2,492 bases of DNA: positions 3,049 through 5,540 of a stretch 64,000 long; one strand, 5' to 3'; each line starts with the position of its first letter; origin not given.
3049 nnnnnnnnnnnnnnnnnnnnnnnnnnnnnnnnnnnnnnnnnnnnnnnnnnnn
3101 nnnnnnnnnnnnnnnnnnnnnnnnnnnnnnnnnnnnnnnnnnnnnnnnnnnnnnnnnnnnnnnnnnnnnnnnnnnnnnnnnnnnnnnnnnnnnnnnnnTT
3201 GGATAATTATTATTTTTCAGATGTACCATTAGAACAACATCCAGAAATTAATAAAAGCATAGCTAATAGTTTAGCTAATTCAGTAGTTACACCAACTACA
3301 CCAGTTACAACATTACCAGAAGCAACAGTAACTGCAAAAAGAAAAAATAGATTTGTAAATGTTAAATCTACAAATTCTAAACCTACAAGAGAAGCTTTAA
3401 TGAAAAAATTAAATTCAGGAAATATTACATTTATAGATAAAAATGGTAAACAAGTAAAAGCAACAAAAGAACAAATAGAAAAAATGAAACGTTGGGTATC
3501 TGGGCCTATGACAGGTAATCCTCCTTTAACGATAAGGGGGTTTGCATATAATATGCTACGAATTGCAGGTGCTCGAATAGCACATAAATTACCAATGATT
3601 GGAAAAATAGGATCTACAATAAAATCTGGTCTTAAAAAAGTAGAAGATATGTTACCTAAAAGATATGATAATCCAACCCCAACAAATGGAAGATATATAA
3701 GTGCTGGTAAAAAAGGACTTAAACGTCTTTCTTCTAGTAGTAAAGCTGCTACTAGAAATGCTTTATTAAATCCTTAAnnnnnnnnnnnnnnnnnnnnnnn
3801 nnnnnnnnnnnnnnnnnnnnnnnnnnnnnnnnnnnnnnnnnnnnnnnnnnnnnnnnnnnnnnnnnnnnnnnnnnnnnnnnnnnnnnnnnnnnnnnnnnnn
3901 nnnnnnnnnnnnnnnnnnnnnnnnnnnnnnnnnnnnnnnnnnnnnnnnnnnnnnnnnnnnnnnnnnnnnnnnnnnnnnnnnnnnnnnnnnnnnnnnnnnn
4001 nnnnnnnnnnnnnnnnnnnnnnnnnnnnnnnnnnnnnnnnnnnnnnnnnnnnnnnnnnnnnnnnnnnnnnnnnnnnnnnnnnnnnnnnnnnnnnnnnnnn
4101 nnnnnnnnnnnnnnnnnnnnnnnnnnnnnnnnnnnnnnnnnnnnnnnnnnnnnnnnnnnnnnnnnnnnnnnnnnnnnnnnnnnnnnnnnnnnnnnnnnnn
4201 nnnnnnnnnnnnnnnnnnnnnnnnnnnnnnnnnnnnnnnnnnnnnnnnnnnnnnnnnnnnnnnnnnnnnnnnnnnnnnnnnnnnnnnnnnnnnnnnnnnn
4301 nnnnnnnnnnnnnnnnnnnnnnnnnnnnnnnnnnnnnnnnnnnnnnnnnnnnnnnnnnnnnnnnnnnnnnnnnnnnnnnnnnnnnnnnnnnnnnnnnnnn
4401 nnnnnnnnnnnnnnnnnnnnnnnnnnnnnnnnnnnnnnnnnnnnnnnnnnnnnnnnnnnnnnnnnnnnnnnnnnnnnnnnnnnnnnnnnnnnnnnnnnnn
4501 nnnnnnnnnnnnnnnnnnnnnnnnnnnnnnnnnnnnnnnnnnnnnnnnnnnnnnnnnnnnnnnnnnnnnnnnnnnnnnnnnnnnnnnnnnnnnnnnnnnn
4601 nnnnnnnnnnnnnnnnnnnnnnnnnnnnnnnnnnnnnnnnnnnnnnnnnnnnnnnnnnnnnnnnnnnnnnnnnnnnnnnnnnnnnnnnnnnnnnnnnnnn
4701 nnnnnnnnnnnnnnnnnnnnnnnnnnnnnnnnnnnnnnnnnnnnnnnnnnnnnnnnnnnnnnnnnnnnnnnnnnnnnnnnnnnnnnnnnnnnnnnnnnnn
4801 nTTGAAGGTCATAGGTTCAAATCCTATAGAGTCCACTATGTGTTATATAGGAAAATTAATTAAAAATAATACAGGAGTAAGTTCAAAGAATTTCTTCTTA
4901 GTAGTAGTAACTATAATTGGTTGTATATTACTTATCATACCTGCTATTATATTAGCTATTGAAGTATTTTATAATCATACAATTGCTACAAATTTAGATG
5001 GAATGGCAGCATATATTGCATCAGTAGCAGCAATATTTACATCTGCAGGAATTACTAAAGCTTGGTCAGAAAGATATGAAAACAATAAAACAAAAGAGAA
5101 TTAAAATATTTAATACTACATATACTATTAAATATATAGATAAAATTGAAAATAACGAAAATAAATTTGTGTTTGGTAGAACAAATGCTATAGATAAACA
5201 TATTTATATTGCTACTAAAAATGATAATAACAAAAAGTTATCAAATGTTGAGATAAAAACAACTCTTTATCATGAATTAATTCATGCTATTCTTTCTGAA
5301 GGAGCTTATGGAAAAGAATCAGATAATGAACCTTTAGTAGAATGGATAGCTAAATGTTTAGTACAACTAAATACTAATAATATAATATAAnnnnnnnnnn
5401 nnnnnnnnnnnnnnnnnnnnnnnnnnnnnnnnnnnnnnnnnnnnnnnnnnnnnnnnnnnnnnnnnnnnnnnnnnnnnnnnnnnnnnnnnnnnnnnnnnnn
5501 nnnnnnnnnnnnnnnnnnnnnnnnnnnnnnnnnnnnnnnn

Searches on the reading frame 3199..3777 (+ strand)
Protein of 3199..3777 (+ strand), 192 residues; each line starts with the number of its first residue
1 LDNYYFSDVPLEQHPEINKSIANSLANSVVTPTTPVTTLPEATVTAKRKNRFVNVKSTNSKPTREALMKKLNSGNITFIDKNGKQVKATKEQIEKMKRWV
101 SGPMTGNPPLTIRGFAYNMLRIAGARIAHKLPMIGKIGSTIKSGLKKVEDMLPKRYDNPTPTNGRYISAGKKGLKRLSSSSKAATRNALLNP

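Call 10: search_protein_families(library=phrogs, proteins=[window:3199-3777:+])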
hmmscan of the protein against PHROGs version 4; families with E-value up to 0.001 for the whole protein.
window:3199-3777:+ (192 aa): 0 families

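Call 24: find_homologous_proteins(query=window:3199-3777:+)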
Query window:3199-3777:+ (192 aa): 8 proteins with E <= 0.001 among 101 candidates.
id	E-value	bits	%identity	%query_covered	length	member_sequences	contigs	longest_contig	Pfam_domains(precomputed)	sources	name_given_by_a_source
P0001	3.7e-118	410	99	100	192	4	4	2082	-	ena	-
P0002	8.5e-65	236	95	57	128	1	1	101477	-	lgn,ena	-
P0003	1.5e-44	170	64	77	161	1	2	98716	-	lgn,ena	-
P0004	8.0e-44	168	59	77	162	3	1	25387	-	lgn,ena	-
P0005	4.9e-43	165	63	74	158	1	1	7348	-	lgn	-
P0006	1.3e-33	134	94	36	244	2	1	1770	PF01476.27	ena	-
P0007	3.1e-30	123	57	65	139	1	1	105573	-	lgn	-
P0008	8.3e-8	50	88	17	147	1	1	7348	PF01476.27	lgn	-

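Call 27: find_encoding_contigs(protein=P0002, flank=6000, max_places=6)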
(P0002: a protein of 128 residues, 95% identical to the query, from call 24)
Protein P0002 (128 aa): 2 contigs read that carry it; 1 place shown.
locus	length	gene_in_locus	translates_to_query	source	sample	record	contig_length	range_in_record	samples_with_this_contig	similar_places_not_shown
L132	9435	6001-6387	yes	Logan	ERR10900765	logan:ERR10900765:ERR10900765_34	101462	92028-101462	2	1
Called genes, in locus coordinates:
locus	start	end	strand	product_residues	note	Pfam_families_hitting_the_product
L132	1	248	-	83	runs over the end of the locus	-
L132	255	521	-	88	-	-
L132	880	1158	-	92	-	-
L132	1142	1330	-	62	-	-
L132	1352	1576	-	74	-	-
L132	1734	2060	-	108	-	-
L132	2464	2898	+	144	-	PF05732:RepL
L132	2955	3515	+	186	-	-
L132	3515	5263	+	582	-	PF00959:Phage_lysozyme (weak)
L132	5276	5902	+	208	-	PF01476:LysM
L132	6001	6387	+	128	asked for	-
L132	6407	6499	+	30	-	-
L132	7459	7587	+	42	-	-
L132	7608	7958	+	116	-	PF03567:Sulfotransfer_2 (weak)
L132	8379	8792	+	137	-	PF13392:HNH_3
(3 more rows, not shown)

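Call 28: find_encoding_contigs(protein=P0001, flank=6000, max_places=6)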
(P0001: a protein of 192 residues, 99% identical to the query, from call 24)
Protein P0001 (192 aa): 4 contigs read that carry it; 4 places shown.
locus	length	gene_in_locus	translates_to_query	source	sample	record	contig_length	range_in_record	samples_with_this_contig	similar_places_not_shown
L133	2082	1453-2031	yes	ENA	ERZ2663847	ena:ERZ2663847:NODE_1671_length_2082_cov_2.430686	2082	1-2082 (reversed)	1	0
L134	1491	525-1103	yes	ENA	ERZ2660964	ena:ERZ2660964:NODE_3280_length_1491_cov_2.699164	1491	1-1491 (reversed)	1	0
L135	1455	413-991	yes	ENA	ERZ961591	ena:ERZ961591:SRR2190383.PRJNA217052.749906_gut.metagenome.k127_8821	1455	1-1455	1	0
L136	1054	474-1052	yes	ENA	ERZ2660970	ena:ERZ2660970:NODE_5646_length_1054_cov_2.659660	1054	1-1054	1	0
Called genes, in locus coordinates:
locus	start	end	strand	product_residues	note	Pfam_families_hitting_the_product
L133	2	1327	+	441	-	?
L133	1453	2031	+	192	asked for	-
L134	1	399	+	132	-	?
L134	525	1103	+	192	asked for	-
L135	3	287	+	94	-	?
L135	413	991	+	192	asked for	-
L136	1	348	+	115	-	?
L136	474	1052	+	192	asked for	?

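Call 29: find_encoding_contigs(protein=P0003, flank=6000, max_places=6)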
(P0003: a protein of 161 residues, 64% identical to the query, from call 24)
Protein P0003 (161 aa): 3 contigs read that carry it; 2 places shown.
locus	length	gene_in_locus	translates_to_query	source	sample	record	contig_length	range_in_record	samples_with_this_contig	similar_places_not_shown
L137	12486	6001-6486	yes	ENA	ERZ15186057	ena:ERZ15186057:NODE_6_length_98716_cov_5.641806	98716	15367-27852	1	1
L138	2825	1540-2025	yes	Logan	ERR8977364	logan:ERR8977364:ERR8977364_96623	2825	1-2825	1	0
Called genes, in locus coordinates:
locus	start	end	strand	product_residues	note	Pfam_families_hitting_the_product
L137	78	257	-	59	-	-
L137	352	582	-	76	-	-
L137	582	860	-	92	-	-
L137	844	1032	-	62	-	-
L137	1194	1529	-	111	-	-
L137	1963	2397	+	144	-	PF05732:RepL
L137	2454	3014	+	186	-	-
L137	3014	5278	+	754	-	PF00959:Phage_lysozyme (faint)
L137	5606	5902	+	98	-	PF01476:LysM (weak)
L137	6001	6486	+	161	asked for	-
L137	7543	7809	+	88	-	-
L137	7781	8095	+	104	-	-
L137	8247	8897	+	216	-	PF01541:GIY-YIG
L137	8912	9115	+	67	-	-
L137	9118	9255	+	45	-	-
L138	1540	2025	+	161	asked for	-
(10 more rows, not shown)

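Call 40: find_encoding_contigs(protein=P0004, flank=6000, max_places=6)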
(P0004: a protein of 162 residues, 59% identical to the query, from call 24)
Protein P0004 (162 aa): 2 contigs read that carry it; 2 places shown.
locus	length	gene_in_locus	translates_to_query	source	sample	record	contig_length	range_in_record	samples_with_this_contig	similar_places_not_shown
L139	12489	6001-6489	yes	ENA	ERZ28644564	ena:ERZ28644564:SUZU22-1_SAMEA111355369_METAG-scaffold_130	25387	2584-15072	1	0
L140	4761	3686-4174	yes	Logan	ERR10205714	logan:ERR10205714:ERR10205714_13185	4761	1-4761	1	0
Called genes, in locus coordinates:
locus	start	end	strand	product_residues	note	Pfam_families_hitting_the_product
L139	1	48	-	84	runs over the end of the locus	-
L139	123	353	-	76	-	-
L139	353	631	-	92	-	-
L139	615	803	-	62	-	-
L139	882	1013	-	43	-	-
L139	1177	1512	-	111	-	-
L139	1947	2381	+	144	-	PF05732:RepL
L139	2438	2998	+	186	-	-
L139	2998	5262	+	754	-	PF00959:Phage_lysozyme (faint)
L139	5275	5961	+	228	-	PF01476:LysM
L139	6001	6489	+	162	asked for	-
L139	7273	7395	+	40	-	-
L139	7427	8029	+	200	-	PF03567:Sulfotransfer_2 (weak)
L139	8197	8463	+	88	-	-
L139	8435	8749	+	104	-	-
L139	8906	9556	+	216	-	PF01541:GIY-YIG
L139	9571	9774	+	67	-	-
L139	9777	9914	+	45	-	-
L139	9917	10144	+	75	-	-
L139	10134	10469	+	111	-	-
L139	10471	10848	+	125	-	-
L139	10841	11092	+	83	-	-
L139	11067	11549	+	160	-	-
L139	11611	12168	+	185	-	-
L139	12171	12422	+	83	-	-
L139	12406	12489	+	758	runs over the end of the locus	-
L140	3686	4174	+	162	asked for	-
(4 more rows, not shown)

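Call 41: find_encoding_contigs(protein=P0005, flank=6000, max_places=6)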
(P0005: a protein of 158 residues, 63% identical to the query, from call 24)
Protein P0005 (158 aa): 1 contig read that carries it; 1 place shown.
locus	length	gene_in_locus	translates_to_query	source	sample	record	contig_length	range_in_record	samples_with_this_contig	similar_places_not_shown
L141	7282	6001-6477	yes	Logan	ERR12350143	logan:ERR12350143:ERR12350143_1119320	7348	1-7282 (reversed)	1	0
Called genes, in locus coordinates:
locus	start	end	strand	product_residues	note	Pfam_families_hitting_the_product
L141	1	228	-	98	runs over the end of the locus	?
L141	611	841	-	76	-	-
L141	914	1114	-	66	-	-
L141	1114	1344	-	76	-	-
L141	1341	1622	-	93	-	-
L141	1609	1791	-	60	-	-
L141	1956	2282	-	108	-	-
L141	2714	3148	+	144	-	PF05732:RepL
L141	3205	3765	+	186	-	-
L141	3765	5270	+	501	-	PF00959:Phage_lysozyme (weak)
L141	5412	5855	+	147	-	PF01476:LysM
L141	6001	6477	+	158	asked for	-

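Call 42: find_encoding_contigs(protein=P0007, flank=6000, max_places=6)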
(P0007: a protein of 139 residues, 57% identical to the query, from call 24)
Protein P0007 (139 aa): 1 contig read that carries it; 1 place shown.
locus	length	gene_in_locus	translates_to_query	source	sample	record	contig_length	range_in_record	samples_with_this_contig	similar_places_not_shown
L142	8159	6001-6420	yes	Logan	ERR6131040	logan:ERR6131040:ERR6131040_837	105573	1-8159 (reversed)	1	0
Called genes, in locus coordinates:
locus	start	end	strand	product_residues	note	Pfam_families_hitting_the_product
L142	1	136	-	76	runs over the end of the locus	-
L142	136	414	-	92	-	-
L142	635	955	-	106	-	-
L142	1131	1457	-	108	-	-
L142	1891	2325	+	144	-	PF05732:RepL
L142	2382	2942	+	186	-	-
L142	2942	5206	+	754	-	PF00959:Phage_lysozyme (faint)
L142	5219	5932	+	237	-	PF01476:LysM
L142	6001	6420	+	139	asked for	-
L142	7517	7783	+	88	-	-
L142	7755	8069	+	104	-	-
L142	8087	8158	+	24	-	?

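Call 69: search_protein_families(library=pfam, proteins=[L139:7427-8029:+, L139:7273-7395:+, window:3199-3777:+], max_evalue=0.1)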
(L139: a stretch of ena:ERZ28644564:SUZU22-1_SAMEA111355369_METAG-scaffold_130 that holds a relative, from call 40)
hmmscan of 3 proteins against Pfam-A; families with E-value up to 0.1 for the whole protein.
L139:7427-8029:+ (200 aa): 1 family
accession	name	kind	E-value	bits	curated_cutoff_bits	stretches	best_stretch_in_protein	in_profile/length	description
PF03567.20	Sulfotransfer_2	-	1.1e-06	29.4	22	1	19-116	6-119/252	Sulfotransferase family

L139:7273-7395:+ (40 aa): 0 families

window:3199-3777:+ (192 aa): 1 family
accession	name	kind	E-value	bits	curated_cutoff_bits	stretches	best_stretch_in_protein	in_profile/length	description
PF22591.2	eIF3a_PCI_TPR-like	-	0.076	12.4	27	1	12-84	302-376/390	eIF3a, PCI domain, TPR-like region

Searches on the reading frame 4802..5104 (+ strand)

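Call 10: search_protein_families(library=phrogs, proteins=[window:4802-5104:+])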
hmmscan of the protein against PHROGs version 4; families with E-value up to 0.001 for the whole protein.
window:4802-5104:+ (100 aa): 0 families

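Call 69: search_protein_families(library=pfam, proteins=[window:4802-5104:+], max_evalue=0.1)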
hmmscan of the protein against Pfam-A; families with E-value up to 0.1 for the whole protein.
window:4802-5104:+ (100 aa): 4 families
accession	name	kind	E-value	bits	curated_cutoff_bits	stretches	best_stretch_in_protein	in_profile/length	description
PF02116.20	STE2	-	0.0037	17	27.2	1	26-59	222-255/280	Fungal pheromone mating factor STE2 GPCR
PF19607.4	DUF6112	-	0.0092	16.2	25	1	32-85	23-76/88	Family of unknown function (DUF6112)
PF08551.15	DUF1751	-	0.028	15.4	22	1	12-79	30-97/99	Eukaryotic integral membrane protein (DUF1751)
PF04478.17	Mid2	-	0.066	13.4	23.2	1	21-89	36-101/150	Mid2 like cell wall stress sensor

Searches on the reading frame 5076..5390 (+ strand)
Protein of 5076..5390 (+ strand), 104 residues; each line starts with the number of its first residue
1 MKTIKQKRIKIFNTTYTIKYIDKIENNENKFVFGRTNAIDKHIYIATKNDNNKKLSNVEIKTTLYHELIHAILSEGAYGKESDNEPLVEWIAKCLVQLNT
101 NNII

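Call 10: search_protein_families(library=phrogs, proteins=[window:5076-5390:+])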
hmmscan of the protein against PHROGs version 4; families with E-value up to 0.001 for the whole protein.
window:5076-5390:+ (104 aa): 5 families
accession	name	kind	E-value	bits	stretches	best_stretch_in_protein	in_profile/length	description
phrog_1233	-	unknown function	2.5e-17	64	1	6-101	9-103/306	-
phrog_13742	-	other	3.2e-05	24.6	1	3-85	6-86/248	peptidase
phrog_87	-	other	9.6e-05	23.2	1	15-92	51-119/227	metallo-protease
phrog_37197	-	unknown function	0.00034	21.2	1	4-81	7-80/166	-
phrog_17418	-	unknown function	0.00098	20.1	0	11-75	10-74/148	-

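Call 69: search_protein_families(library=pfam, proteins=[window:5076-5390:+], max_evalue=0.1)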
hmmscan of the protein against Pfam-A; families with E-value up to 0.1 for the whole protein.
window:5076-5390:+ (104 aa): 4 families
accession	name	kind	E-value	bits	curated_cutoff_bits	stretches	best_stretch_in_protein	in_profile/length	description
PF10263.15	SprT-like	-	0.0092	16.3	25.6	1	30-73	30-74/108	SprT-like family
PF14891.12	Peptidase_M91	-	0.023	15.4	25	1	13-72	45-104/176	Effector protein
PF18693.7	TRAM_2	-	0.076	13.6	27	0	24-69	9-59/63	TRAM domain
PF02513.24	Spin-Ssty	-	0.091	13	25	0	78-101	7-30/50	Spin/Ssty Family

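Call 71: find_homologous_proteins(query=window:5076-5390:+, max_evalue=1e-20)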
Query window:5076-5390:+ (104 aa): 11 proteins with E <= 1e-20 among 19 candidates.
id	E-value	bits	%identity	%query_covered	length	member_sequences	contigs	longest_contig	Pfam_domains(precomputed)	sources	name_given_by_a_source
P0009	6.1e-60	217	99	100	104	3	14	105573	-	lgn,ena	-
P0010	1.9e-59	216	97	100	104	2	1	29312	-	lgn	-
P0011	1.2e-58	213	98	100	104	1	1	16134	-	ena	-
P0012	1.3e-58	213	98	100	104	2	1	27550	-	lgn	-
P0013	2.2e-57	209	97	100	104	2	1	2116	-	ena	-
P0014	5.4e-53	195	89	100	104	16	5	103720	-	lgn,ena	-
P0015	3.2e-52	193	88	100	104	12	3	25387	-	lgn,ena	-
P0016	5.2e-40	154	99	70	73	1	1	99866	-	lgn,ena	-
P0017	1.1e-32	130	65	90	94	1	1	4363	-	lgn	-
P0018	7.0e-22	95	49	97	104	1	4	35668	-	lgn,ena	-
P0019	7.3e-21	92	47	97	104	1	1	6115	-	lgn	-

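Call 72: find_encoding_contigs(protein=P0009, flank=3000, max_places=10)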
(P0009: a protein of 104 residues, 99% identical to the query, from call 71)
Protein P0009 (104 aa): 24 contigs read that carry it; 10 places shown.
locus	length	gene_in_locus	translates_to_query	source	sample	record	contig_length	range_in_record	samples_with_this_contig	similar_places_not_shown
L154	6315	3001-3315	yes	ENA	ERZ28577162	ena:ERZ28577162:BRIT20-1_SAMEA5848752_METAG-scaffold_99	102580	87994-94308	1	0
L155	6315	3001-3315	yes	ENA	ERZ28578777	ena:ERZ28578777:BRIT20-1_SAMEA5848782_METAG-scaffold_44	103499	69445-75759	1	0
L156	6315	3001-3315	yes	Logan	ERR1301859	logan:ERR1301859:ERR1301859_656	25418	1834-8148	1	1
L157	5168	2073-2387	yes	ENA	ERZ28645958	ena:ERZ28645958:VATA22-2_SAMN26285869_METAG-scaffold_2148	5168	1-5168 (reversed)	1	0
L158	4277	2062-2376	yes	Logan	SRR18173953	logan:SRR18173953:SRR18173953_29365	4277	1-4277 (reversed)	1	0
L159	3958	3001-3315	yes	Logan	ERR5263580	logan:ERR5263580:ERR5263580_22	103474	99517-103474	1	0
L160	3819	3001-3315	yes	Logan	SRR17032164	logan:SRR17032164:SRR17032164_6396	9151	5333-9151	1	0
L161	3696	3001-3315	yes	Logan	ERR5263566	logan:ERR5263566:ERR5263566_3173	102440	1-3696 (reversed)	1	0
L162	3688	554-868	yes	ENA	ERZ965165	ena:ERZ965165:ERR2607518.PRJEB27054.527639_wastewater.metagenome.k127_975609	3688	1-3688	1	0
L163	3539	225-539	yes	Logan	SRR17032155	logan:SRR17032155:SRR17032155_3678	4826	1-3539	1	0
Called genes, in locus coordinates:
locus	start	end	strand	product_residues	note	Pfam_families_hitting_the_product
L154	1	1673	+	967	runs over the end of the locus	PF01476:LysM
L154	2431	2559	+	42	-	-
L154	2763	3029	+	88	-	-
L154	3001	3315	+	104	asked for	-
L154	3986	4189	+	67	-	-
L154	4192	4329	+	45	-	-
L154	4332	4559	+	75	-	-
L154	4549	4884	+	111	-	-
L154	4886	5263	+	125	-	-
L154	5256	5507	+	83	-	-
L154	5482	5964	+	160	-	-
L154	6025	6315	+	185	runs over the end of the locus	-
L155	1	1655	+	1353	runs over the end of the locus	PF00959:Phage_lysozyme (faint), PF01476:LysM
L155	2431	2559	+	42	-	-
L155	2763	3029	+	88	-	-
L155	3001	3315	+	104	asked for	-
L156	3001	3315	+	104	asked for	-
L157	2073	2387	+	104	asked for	-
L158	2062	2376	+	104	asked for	-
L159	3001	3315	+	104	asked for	-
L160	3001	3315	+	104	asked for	-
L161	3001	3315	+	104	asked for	-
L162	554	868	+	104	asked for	-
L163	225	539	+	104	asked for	-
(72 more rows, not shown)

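Call 73: find_encoding_contigs(protein=P0014, flank=3000, max_places=10)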
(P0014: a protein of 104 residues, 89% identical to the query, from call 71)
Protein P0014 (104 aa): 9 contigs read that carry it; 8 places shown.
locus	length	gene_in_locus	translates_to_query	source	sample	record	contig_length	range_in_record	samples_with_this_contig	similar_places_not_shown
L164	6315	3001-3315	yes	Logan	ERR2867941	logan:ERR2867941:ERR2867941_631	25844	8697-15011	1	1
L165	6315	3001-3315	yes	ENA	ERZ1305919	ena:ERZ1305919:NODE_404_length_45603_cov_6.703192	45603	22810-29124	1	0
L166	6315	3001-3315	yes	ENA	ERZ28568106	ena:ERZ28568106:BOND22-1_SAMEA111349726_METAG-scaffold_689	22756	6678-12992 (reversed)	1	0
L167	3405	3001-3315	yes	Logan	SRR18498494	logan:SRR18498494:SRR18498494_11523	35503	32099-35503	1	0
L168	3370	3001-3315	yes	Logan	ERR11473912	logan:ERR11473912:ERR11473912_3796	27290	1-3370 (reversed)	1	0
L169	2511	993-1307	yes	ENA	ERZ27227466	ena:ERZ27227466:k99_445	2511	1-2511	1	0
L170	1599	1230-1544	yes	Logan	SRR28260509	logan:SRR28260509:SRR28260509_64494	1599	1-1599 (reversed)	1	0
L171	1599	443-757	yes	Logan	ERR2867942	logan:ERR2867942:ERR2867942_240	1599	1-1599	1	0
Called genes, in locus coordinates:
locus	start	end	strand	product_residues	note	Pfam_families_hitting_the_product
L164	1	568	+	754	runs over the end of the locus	PF00959:Phage_lysozyme (faint)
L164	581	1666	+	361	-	PF01476:LysM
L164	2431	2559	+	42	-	-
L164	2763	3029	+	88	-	-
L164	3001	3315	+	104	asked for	-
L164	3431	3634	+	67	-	-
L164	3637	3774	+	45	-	-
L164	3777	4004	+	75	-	-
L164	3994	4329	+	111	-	-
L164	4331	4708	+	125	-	-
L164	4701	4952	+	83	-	-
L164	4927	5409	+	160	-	-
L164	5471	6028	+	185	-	-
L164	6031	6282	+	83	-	-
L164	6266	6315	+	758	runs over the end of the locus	-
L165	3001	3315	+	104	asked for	-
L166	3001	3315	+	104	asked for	-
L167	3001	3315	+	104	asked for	-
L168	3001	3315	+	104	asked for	-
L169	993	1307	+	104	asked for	-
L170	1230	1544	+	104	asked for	-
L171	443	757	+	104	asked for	-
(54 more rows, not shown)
